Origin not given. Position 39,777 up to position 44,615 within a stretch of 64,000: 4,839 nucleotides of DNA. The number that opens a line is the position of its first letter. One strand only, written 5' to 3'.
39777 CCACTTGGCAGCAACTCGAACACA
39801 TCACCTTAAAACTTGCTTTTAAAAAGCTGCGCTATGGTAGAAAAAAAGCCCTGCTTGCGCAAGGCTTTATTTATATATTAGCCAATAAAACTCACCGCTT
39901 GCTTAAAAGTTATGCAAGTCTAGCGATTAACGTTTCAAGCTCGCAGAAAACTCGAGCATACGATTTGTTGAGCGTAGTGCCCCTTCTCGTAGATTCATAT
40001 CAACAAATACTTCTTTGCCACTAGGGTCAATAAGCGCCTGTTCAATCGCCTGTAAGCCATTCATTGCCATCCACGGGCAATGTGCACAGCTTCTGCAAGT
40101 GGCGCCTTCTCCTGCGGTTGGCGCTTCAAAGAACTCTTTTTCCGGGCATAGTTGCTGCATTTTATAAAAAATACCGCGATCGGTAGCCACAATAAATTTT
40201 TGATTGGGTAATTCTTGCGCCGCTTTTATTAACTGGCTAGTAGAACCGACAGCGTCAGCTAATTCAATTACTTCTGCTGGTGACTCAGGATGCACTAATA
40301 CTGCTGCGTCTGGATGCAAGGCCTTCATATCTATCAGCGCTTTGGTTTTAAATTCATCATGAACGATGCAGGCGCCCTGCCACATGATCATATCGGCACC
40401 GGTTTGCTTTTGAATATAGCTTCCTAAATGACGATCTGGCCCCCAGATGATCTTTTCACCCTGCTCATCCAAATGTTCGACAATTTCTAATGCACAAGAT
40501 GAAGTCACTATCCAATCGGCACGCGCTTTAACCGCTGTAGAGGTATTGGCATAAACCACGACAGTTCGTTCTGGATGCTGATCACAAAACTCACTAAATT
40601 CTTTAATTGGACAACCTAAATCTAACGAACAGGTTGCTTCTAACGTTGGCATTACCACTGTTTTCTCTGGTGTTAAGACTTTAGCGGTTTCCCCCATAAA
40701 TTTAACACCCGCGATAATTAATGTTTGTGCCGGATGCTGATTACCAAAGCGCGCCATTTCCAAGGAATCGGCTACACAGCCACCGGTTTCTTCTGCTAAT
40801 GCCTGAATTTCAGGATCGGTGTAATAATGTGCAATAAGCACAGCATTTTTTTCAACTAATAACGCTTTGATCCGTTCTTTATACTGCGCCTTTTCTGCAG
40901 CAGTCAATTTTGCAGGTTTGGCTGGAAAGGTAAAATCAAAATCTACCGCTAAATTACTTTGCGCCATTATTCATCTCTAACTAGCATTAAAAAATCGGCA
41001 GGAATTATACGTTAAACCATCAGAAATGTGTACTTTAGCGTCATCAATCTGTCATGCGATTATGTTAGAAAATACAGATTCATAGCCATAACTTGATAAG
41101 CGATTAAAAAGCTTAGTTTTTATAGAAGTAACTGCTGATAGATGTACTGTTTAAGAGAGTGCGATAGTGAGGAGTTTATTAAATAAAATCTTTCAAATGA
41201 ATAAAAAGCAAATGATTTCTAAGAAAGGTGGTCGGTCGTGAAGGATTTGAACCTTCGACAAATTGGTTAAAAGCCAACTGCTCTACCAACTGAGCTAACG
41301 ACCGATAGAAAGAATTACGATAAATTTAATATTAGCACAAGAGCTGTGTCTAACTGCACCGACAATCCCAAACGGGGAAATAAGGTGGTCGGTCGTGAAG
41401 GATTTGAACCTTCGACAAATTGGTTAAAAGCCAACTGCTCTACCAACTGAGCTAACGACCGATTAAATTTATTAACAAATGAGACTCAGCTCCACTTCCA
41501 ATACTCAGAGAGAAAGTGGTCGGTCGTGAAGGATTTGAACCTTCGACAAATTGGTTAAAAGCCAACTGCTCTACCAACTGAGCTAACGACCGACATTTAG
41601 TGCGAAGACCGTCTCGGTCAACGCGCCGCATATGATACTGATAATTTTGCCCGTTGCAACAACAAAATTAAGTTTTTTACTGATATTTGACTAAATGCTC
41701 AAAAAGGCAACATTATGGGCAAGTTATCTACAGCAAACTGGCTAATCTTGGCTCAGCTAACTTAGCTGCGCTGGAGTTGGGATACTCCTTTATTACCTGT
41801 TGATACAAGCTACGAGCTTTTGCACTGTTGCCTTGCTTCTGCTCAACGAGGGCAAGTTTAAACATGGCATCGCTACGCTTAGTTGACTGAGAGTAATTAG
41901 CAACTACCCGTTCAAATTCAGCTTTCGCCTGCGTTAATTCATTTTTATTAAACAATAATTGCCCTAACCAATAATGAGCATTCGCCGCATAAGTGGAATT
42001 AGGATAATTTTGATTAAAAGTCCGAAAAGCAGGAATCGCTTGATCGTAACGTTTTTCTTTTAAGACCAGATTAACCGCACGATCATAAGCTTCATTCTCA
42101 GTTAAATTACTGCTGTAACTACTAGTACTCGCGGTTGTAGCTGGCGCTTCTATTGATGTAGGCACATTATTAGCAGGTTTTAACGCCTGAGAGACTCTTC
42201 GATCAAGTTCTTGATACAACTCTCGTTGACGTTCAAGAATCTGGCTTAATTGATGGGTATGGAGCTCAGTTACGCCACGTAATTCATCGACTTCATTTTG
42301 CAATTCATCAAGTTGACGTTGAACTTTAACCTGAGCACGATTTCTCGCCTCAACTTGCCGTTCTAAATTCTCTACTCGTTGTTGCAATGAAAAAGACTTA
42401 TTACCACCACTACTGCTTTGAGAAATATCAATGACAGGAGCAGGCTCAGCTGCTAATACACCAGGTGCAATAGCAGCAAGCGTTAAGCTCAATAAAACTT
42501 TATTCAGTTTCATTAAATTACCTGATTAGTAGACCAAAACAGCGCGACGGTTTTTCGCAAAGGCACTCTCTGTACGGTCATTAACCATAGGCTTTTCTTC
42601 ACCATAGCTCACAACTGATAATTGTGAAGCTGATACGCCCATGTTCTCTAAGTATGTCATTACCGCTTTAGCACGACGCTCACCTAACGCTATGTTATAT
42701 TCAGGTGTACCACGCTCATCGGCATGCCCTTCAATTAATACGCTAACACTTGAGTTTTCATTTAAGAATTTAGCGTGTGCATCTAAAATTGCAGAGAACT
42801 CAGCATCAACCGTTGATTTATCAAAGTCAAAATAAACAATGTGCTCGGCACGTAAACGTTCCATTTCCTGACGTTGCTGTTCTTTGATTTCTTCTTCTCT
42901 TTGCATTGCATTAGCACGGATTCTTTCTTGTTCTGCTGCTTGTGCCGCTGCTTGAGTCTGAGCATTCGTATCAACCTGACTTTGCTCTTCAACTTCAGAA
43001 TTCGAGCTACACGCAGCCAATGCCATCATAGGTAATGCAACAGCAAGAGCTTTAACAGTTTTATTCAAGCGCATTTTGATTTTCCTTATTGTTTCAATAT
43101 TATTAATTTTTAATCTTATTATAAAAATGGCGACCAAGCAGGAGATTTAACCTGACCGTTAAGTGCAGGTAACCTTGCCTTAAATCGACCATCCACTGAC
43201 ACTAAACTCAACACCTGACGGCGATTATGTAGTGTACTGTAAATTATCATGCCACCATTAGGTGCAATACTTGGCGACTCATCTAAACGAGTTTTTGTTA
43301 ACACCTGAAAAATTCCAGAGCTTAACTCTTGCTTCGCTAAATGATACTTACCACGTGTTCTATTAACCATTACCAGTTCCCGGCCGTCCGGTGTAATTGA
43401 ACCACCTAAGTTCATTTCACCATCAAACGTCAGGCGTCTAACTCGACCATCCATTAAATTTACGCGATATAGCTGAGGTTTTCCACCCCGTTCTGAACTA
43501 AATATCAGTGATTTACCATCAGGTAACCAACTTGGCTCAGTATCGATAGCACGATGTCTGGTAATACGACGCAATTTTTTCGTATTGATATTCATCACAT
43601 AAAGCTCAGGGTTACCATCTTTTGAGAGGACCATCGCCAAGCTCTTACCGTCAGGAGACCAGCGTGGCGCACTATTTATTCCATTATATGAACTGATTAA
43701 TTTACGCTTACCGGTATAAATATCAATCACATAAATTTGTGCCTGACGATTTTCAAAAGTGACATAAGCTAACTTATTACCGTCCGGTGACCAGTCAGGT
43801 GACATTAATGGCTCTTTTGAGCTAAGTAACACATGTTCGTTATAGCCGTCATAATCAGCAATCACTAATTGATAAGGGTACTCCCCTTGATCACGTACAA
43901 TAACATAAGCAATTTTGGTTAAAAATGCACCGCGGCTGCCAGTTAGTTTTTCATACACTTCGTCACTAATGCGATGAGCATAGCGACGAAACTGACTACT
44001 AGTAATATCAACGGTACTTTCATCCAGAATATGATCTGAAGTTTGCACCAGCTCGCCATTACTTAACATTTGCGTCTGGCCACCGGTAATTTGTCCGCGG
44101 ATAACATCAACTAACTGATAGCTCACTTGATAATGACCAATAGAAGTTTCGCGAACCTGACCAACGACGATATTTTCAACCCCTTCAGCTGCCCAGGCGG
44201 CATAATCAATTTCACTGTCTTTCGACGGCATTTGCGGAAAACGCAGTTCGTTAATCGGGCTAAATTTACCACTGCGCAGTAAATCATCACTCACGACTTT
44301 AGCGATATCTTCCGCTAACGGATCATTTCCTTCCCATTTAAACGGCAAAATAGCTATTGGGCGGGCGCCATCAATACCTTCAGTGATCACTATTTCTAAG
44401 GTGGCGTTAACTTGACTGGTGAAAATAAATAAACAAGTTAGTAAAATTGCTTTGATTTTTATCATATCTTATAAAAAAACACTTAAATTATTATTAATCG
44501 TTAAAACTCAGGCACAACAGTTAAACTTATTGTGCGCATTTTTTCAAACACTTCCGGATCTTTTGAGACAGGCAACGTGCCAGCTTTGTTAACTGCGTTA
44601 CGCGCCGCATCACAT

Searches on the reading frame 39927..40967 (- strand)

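Call 96: search_protein_families(library=pfam, proteins=[window:39927-40967:-], max_evalue=0.00001)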
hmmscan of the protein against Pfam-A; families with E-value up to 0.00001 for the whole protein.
window:39927-40967:- (346 aa): 1 family
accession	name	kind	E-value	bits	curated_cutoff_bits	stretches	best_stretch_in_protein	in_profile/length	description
PF02445.21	NadA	-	1.5e-104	349.7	27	1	31-339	1-295/295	Quinolinate synthetase A protein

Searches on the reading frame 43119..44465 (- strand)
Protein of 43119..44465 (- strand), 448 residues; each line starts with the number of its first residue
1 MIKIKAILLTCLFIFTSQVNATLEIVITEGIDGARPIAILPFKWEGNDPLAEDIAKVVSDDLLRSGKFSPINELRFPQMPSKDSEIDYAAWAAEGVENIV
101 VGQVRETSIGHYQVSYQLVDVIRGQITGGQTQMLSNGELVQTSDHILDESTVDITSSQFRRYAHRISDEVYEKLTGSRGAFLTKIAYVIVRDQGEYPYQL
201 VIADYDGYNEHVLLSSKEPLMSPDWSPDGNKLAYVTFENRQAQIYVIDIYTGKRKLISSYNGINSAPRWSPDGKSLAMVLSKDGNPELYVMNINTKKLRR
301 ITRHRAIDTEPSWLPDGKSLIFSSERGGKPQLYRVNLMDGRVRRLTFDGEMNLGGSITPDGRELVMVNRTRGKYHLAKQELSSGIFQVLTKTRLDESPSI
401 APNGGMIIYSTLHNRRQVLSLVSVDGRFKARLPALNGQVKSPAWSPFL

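Call 96: search_protein_families(library=pfam, proteins=[window:43119-44465:-], max_evalue=0.00001)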
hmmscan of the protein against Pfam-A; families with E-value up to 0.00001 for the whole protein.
window:43119-44465:- (448 aa): 4 families
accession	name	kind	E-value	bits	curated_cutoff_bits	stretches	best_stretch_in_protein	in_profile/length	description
PF07676.18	PD40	-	7.9e-38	128.1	20.9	2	298-334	1-38/38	WD40-like Beta Propeller Repeat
PF04052.18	TolB_N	-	1.9e-31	108.7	22.4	1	23-125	1-104/106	TolB amino-terminal domain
PF00930.27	DPPIV_N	-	3.1e-10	39.7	22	0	241-303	22-80/354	Dipeptidyl peptidase IV (DPP IV) N-terminal region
PF25174.1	Beta-prop_THOC3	-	9.3e-06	25.3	305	0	218-319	89-185/272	THOC3 beta-propeller domain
